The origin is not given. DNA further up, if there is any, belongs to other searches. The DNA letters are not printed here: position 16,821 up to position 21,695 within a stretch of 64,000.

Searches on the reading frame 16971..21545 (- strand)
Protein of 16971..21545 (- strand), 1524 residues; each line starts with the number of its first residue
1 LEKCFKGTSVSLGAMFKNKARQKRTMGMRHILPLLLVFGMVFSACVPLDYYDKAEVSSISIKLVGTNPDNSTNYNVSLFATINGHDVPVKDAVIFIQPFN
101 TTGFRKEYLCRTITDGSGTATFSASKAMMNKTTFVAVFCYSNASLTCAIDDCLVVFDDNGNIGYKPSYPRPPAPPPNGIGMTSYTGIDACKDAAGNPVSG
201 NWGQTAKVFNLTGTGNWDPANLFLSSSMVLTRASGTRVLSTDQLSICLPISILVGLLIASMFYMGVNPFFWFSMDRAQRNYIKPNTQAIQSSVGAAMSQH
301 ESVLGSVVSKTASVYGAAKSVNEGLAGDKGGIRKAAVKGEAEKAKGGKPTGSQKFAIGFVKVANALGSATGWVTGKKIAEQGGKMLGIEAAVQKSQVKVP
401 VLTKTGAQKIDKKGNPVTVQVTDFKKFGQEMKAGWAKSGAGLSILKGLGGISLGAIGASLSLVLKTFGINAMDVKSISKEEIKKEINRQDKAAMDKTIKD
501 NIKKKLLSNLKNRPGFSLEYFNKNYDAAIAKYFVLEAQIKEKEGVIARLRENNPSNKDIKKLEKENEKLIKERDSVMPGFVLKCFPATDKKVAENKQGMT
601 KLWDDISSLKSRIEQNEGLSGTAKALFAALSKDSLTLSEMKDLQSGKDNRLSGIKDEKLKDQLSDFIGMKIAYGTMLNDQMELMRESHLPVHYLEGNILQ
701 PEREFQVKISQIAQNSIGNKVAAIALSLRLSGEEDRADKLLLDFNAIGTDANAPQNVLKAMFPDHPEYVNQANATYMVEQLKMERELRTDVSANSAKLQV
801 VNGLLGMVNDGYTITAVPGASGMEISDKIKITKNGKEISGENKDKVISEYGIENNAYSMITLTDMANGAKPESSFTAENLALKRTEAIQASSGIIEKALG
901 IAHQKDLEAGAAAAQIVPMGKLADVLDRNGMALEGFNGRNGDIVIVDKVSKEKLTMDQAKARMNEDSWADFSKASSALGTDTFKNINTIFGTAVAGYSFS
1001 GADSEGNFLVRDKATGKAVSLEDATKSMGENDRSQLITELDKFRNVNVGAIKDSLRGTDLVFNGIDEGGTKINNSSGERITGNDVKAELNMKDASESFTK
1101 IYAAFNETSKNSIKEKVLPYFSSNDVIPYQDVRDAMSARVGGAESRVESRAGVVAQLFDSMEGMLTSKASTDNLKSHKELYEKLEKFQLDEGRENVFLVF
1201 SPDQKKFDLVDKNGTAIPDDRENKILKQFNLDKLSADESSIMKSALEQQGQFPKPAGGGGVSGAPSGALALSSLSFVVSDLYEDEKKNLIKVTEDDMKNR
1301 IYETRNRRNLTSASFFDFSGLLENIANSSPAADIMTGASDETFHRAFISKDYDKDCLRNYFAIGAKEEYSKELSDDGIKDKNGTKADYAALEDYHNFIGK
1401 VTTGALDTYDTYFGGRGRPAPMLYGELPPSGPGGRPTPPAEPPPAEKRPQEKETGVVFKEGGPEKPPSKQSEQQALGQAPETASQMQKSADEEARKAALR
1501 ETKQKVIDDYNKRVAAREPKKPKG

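Call 9: search_protein_families(library=pfam, proteins=[window:16971-21545:-], max_evalue=0.01)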
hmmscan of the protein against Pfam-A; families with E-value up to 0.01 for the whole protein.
window:16971-21545:- (1524 aa): 0 families

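Call 80: search_protein_families(library=ncbifam, proteins=[window:16971-21503:-], max_evalue=0.01)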
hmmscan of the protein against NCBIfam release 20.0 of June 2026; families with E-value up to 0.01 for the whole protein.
window:16971-21503:- (1510 aa): 0 families

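Call 81: search_solved_structures(query=window:16971-21503:-, max_evalue=0.01)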
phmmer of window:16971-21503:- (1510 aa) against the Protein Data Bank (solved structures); distinct sequences matched with E-value up to 0.01: 0.
